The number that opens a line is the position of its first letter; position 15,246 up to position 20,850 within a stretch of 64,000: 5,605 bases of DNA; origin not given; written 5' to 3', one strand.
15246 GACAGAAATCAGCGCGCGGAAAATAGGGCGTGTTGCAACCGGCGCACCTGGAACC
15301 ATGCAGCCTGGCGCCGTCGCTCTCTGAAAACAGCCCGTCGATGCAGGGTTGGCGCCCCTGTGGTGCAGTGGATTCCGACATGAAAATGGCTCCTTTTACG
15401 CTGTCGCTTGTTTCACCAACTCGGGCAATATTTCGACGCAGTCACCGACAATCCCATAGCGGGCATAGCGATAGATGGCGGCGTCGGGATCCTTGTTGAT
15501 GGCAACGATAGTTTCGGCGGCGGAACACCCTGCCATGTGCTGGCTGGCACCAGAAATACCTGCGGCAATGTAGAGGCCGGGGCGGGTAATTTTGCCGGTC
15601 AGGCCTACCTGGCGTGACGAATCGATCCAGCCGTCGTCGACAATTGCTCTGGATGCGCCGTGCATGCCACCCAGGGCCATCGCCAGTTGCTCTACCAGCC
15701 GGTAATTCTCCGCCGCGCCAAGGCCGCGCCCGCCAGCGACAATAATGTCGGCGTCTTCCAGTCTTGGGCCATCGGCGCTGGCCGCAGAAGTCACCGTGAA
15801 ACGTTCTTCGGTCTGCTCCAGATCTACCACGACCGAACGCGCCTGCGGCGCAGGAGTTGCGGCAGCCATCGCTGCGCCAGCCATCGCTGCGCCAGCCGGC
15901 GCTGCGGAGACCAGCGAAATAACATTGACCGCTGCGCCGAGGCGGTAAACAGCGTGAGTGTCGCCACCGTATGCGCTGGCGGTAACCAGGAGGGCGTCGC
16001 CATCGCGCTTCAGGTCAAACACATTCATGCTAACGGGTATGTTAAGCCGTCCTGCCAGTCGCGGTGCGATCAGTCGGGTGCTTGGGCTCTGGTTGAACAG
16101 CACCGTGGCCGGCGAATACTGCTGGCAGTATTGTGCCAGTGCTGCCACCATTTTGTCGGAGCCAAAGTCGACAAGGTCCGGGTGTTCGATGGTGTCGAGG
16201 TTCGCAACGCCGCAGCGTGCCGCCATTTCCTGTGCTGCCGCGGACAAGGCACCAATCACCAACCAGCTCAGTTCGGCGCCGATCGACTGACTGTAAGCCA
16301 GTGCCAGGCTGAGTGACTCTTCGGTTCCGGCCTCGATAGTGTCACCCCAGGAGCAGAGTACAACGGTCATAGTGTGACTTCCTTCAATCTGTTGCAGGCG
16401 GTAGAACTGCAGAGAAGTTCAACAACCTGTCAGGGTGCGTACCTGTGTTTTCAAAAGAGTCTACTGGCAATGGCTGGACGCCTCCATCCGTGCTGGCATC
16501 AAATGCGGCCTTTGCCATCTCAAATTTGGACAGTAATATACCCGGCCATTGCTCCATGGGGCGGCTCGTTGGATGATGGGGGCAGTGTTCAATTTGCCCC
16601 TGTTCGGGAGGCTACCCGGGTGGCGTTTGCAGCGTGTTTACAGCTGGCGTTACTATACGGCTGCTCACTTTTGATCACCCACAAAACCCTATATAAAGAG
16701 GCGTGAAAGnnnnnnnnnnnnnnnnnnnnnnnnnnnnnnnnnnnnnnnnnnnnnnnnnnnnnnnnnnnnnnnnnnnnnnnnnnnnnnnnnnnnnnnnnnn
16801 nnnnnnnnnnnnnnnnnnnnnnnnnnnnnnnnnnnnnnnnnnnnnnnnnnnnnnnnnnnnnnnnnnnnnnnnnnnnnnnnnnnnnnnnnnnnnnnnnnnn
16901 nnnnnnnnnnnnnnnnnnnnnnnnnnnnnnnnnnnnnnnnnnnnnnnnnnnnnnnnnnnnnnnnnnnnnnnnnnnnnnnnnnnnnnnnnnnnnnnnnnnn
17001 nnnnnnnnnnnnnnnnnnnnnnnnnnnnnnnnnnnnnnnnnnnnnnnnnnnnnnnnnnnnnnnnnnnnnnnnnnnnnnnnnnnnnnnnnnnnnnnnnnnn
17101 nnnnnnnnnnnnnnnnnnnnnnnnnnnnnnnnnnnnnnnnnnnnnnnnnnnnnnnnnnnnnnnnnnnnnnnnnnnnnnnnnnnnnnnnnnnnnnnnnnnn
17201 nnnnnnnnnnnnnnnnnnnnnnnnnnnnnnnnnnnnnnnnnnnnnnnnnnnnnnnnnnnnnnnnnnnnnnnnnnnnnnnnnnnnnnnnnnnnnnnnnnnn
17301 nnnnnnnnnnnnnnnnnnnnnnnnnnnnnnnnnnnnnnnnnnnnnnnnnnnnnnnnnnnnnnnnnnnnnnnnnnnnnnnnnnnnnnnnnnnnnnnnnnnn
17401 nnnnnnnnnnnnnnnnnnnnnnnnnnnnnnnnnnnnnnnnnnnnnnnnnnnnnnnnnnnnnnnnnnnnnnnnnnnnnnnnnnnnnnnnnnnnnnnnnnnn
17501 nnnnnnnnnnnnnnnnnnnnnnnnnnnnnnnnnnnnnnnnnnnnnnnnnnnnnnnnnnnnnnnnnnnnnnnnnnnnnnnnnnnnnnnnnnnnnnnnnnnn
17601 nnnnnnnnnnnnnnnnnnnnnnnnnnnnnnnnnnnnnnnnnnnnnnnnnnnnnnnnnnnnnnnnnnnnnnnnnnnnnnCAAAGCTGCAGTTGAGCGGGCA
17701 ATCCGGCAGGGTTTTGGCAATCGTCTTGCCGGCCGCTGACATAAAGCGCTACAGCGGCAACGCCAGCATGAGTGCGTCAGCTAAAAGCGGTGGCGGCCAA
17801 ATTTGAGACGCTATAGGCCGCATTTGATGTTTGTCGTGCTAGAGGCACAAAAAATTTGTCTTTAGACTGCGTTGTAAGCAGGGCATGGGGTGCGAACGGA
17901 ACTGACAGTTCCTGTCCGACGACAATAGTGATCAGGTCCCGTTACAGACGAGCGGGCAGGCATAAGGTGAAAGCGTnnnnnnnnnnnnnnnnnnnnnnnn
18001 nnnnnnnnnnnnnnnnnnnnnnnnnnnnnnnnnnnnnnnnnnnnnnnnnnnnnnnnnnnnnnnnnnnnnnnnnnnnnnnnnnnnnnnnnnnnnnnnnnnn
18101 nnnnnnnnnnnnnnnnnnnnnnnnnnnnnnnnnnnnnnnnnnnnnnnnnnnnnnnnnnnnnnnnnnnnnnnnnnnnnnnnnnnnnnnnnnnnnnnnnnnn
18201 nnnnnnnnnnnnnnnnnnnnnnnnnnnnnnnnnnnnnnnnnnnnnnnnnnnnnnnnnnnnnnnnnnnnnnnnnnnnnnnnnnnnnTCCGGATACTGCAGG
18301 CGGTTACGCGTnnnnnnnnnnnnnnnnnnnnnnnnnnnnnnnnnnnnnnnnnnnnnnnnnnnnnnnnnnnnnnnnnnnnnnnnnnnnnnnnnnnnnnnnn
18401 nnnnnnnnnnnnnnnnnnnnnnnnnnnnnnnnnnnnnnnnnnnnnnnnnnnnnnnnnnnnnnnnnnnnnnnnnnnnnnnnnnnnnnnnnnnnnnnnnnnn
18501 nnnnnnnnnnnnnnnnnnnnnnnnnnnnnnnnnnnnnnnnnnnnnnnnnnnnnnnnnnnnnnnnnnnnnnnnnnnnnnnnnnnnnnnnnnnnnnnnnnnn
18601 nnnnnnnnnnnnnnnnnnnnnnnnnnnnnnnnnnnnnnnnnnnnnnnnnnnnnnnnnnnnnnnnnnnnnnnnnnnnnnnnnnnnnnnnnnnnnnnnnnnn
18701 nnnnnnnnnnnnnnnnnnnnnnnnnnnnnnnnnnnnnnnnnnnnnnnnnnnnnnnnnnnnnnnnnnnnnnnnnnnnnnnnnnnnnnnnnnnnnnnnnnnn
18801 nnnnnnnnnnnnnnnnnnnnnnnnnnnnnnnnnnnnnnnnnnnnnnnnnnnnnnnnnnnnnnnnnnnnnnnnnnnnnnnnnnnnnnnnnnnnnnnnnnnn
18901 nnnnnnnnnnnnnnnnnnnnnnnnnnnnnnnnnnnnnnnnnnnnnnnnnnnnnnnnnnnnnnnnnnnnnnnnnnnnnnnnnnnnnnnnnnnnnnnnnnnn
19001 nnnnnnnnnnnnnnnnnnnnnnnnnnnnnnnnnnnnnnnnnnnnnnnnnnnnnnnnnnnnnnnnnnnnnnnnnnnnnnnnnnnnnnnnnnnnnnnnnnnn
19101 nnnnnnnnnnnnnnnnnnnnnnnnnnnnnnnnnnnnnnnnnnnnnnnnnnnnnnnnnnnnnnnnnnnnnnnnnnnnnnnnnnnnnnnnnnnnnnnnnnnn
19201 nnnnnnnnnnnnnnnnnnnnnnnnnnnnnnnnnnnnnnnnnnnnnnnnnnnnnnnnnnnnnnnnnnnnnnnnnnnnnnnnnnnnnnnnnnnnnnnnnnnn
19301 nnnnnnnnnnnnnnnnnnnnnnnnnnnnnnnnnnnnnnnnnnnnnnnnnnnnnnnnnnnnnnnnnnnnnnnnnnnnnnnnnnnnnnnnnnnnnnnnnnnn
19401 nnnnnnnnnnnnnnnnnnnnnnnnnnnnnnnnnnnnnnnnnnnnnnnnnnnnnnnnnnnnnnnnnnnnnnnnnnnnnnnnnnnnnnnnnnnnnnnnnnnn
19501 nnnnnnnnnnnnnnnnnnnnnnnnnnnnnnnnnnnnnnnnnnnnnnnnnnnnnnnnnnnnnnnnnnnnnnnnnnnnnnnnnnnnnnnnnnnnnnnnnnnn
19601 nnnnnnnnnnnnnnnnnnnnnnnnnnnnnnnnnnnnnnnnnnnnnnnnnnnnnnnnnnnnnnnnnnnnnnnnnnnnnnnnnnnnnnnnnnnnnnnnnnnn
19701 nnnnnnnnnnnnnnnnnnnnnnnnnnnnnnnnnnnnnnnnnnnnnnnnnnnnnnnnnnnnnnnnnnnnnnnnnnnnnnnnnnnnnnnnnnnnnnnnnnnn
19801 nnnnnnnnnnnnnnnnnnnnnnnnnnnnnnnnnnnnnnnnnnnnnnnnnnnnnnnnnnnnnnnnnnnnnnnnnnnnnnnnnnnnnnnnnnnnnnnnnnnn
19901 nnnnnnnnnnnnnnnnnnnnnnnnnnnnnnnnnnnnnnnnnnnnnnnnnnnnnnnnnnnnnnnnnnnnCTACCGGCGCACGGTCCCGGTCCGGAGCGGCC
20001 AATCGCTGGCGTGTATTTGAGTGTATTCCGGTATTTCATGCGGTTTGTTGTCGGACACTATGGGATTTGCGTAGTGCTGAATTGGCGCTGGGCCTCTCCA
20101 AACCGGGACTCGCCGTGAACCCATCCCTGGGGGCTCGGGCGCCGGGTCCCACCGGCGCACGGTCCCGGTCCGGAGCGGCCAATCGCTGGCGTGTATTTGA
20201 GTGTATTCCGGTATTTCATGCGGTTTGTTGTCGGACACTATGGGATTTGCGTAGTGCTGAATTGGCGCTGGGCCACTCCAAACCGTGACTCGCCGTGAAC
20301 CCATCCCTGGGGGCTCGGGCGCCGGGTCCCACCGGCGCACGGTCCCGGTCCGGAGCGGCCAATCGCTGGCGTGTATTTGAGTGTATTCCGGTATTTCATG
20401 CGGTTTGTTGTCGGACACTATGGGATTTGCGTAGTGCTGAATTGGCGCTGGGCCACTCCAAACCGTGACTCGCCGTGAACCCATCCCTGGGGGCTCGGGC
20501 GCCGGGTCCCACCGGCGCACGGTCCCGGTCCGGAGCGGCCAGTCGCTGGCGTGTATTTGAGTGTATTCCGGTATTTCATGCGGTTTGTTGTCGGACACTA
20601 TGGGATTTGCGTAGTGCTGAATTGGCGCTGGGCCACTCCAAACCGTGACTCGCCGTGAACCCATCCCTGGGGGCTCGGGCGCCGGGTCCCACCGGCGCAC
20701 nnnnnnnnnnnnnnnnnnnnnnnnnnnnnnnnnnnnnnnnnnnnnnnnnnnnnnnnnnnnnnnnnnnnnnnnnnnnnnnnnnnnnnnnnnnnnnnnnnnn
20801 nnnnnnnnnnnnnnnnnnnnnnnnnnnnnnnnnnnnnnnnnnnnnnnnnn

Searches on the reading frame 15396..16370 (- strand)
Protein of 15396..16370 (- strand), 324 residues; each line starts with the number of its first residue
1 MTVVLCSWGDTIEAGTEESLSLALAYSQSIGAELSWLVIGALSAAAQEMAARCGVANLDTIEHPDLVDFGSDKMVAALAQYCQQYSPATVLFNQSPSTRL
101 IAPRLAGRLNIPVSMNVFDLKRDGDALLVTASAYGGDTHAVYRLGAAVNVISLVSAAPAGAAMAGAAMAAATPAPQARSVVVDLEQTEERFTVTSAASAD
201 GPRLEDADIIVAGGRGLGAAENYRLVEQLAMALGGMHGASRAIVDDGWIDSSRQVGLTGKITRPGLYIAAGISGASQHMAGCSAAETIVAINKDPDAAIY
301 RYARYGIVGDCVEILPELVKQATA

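Call 7: search_protein_families(library=pfam, proteins=[window:15396-16370:-])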
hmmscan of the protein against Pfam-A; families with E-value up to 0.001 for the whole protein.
window:15396-16370:- (324 aa): 2 families
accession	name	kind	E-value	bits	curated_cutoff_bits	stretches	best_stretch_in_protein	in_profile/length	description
PF00766.25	ETF_alpha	-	8.8e-32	109.4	27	1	204-282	2-80/81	Electron transfer flavoprotein FAD-binding domain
PF01012.27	ETF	-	7.2e-16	58.9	26.7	1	11-167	12-169/181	Electron transfer flavoprotein domain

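Call 61: find_homologous_proteins(query=window:15396-16370:-, max_evalue=1e-60)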
Query window:15396-16370:- (324 aa): 1013 proteins with E <= 1e-60 among 8000 candidates; the best 120 are listed.
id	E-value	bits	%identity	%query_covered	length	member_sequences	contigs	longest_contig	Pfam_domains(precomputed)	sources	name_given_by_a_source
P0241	4.5e-201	684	100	100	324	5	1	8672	PF01012.28,PF00766.26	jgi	jgi:electron transfer flavoprotein alpha subunit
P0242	2.2e-180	617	88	100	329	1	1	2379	PF01012.28,PF00766.26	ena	-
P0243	4.1e-173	593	86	100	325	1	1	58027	PF01012.28,PF00766.26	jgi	jgi:electron transfer flavoprotein alpha subunit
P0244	1.0e-172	591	85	100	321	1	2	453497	PF01012.28,PF00766.26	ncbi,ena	-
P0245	4.8e-155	533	77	100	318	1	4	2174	PF01012.28,PF00766.26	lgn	-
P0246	4.1e-134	465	67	100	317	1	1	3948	PF01012.28,PF00766.26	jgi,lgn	jgi:electron transfer flavoprotein alpha subunit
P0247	3.8e-133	461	68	99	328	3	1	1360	PF01012.28,PF00766.26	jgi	jgi:electron transfer flavoprotein alpha subunit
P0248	1.4e-132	460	68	100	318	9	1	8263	PF01012.28,PF00766.26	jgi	jgi:electron transfer flavoprotein alpha subunit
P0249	4.3e-132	458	66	100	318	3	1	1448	PF01012.28,PF00766.26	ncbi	-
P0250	1.0e-131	457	67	100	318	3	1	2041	PF01012.28,PF00766.26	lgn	-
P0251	8.6e-131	454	66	100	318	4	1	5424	PF01012.28,PF00766.26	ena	-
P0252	1.3e-130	453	66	100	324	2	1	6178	PF01012.28,PF00766.26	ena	-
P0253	5.6e-130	451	67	100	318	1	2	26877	PF01012.28,PF00766.26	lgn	-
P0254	6.0e-130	451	67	100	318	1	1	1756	PF01012.28,PF00766.26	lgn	-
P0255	7.5e-130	451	69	100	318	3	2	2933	PF01012.28,PF00766.26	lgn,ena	-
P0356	8.8e-114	398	60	100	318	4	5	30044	PF01012.28,PF00766.26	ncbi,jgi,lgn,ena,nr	ncbi:MAG: electron transfer flavoprotein subunit alpha/FixB family protein [Sterolibacterium sp.]|jg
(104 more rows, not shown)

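Call 62: find_encoding_contigs(protein=P0356, flank=10000, max_places=2)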
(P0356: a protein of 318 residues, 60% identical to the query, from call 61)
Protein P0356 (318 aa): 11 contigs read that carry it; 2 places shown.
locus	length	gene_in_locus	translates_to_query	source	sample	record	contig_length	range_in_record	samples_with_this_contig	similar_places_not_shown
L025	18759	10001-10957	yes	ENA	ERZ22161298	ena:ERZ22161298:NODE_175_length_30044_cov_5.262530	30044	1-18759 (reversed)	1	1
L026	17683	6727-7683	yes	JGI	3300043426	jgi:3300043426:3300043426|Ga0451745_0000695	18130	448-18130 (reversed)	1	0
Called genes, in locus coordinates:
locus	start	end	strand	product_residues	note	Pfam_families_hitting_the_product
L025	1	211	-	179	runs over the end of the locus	PF07456:Hpre_diP_synt_I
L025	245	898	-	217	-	PF00440:TetR_N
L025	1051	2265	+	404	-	PF02771:Acyl-CoA_dh_N (weak), PF02770:Acyl-CoA_dh_M, PF00441:Acyl-CoA_dh_1, PF08028:Acyl-CoA_dh_2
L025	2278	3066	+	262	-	PF00881:Nitroreductase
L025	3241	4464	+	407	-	PF00108:Thiolase_N, PF00109:ketoacyl-synt (weak), PF08545:ACP_syn_III (faint), PF02803:Thiolase_C (faint), PF22691:Thiolase_C_1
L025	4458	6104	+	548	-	PF00501:AMP-binding, PF13193:AMP-binding_C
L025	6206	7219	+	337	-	PF00296:Bac_luciferase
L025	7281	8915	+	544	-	PF00501:AMP-binding, PF13193:AMP-binding_C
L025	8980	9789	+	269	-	PF00378:ECH_1, PF16113:ECH_2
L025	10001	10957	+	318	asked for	PF01012:ETF, PF00766:ETF_alpha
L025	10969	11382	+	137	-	PF12172:zf-ChsH2 (weak), PF01796:OB_ChsH2_C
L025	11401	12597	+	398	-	PF00108:Thiolase_N, PF22691:Thiolase_C_1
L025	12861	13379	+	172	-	PF04075:F420H2_quin_red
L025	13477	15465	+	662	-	PF00724:Oxidored_FMN, PF07992:Pyr_redox_2, PF00070:Pyr_redox (weak), PF01134:GIDA, PF07992:Pyr_redox_2, PF12831:FAD_oxidored, PF13450:NAD_binding_8, PF22620:OYE-like_second_a-b, +4 more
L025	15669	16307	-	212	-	PF00753:Lactamase_B, PF12706:Lactamase_B_2 (weak)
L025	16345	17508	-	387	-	PF00730:HhH-GPD, PF00633:HHH (weak), PF14815:NUDIX_4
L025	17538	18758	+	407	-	?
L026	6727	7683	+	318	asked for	PF01012:ETF, PF00766:ETF_alpha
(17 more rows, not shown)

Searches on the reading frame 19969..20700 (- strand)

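Call 7: search_protein_families(library=pfam, proteins=[window:19969-20700:-])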
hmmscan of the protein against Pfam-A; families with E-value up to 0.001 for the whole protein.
window:19969-20700:- (243 aa): 1 family
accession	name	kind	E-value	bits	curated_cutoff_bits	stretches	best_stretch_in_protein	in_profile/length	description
PF05336.19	rhaM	-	0.00082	20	23.4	0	39-55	9-25/105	L-rhamnose mutarotase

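Call 14: search_protein_families(library=pfam, max_evalue=0.1, proteins=[window:19969-20700:-])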
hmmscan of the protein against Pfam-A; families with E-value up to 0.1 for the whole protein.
window:19969-20700:- (243 aa): 1 family
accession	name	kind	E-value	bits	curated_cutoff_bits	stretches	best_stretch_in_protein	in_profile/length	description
PF05336.19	rhaM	-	0.00082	20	23.4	0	39-55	9-25/105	L-rhamnose mutarotase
